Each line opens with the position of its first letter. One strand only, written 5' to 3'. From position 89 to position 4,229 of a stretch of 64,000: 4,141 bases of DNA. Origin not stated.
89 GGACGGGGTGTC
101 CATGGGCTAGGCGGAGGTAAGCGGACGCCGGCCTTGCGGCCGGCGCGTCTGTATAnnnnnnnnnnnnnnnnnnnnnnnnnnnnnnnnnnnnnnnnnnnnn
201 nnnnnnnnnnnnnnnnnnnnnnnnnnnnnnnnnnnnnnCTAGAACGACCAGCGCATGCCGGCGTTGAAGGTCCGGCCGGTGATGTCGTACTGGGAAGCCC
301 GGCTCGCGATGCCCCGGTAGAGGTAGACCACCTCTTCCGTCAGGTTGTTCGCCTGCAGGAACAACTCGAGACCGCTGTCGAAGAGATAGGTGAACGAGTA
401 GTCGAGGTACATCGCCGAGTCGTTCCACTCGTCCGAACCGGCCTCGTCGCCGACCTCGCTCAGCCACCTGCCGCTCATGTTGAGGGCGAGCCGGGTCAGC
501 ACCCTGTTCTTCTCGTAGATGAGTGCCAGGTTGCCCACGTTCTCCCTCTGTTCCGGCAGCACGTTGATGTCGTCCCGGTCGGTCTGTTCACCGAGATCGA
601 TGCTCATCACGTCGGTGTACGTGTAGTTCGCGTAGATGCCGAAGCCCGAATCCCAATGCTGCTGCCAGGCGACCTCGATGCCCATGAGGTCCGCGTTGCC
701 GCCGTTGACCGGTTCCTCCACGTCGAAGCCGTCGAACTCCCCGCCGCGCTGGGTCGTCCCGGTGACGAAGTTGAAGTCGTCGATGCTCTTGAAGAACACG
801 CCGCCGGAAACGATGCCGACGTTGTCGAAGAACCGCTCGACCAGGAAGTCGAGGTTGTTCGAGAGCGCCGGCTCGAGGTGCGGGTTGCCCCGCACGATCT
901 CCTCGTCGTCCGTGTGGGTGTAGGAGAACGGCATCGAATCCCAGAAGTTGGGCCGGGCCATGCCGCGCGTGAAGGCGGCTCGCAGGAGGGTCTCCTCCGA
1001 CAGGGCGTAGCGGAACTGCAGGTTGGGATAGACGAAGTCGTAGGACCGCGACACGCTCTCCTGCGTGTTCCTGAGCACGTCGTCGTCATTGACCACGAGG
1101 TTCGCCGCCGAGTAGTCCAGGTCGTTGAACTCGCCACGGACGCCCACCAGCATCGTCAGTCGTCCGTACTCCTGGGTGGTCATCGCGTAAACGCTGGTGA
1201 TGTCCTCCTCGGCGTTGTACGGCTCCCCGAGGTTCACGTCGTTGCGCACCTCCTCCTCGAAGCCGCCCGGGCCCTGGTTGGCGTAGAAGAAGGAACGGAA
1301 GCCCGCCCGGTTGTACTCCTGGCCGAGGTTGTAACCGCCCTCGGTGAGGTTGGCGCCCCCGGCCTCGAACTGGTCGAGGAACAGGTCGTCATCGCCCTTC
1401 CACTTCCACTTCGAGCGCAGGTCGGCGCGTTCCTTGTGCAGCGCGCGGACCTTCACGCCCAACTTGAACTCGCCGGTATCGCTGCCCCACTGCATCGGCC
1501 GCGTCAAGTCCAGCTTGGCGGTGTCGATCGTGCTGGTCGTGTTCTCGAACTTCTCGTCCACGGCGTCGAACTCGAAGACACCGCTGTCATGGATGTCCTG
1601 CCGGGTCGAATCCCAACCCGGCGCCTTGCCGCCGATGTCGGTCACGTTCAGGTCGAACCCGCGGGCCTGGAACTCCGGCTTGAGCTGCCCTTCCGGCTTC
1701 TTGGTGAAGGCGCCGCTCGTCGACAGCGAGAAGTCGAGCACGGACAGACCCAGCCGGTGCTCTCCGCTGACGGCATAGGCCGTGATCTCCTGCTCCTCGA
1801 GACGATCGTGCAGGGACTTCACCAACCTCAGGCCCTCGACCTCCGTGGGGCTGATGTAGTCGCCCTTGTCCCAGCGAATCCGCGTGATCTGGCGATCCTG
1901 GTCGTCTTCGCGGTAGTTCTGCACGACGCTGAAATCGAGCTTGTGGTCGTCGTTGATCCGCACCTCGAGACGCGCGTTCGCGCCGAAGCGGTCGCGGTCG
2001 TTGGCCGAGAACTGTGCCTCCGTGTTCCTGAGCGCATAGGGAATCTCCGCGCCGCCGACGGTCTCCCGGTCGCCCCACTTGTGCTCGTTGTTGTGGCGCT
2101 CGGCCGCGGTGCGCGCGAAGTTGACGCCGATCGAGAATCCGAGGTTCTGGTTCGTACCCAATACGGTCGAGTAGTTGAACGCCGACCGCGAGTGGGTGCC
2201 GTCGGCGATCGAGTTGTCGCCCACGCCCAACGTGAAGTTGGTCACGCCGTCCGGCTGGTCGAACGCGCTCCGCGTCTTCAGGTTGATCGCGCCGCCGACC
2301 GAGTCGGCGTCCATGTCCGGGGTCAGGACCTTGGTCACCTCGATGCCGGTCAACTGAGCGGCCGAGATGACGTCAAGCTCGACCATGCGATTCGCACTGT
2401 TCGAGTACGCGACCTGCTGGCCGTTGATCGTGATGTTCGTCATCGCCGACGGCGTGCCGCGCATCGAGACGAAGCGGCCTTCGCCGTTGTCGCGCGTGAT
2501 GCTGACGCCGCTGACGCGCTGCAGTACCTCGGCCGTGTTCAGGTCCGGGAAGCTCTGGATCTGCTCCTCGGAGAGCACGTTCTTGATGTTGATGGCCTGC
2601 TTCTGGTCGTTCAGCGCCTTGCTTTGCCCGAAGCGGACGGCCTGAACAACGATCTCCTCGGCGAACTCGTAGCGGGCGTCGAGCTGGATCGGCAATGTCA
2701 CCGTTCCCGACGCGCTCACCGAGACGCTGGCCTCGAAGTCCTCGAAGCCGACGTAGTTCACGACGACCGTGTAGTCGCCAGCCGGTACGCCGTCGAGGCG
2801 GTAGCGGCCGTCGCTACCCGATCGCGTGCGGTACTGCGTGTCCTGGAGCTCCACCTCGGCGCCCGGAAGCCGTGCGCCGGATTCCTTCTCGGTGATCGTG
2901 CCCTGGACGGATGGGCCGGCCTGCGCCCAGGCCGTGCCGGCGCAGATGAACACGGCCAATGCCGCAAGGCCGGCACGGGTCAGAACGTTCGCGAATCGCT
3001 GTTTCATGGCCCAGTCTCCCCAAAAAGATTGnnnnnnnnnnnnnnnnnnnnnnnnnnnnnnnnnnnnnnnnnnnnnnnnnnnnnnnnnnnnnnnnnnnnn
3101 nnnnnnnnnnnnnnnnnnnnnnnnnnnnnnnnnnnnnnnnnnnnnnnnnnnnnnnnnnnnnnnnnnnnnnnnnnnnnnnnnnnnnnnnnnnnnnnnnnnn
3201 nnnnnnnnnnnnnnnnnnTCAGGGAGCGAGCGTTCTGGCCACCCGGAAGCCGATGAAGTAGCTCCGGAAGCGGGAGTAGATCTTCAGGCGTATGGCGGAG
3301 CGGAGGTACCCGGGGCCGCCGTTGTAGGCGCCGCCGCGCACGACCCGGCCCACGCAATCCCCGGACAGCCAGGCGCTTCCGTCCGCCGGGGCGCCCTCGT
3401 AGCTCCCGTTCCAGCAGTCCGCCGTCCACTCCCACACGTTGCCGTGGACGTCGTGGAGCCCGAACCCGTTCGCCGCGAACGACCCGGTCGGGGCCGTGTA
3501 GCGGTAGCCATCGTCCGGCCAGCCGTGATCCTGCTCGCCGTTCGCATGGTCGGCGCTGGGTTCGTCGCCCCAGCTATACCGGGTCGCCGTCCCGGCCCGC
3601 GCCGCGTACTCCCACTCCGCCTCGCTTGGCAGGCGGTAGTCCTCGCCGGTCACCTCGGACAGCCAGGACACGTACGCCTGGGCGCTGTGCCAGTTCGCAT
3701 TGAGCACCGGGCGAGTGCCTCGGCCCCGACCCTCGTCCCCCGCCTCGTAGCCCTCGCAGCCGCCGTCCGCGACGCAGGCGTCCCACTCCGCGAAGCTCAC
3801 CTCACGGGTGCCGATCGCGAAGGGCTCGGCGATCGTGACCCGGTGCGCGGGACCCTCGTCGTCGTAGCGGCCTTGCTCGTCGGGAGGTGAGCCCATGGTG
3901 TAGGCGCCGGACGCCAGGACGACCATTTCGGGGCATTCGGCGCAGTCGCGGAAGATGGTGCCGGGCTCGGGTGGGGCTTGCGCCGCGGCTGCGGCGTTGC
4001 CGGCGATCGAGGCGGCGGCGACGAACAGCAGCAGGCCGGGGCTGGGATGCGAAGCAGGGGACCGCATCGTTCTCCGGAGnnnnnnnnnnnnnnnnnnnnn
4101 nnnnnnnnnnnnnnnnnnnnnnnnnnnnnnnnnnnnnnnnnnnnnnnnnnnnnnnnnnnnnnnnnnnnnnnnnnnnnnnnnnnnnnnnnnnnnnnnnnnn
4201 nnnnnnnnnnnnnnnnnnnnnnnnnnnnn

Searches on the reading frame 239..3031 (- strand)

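Call 59: search_protein_families(library=pfam, proteins=[window:239-3031:-], max_evalue=0.0001)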
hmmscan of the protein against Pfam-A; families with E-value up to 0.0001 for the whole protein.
window:239-3031:- (930 aa): 6 families
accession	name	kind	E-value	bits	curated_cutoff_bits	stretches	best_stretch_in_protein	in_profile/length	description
PF00593.30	TonB_dep_Rec_b-barrel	-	5.1e-25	89.7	27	1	488-897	51-436/436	TonB dependent receptor-like, beta-barrel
PF14905.12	OMP_b-brl_3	-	7.8e-22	78.3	27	1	592-808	95-299/408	Outer membrane protein beta-barrel family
PF13620.12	CarboxypepD_reg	-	7e-18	65.2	32.3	1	41-117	1-81/82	Carboxypeptidase regulatory-like domain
PF13715.12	CarbopepD_reg_2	-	3.9e-15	56.1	32.2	1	42-129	1-88/88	CarboxypepD_reg-like domain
PF07715.20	Plug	-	2.4e-13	51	23.9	1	149-248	8-107/107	TonB-dependent Receptor Plug Domain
PF14686.12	fn3_3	-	6.1e-06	26.4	24.4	1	59-113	15-75/75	Polysaccharide lyase family 4, domain II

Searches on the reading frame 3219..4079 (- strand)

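Call 59: search_protein_families(library=pfam, proteins=[window:3219-4079:-], max_evalue=0.0001)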
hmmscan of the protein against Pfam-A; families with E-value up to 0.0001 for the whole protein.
window:3219-4079:- (286 aa): 1 family
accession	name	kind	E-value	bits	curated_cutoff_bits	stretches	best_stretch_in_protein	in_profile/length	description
PF03781.23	FGE-sulfatase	-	1.8e-55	188.8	23.3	1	48-282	1-255/255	Sulfatase-modifying factor enzyme 1-like domain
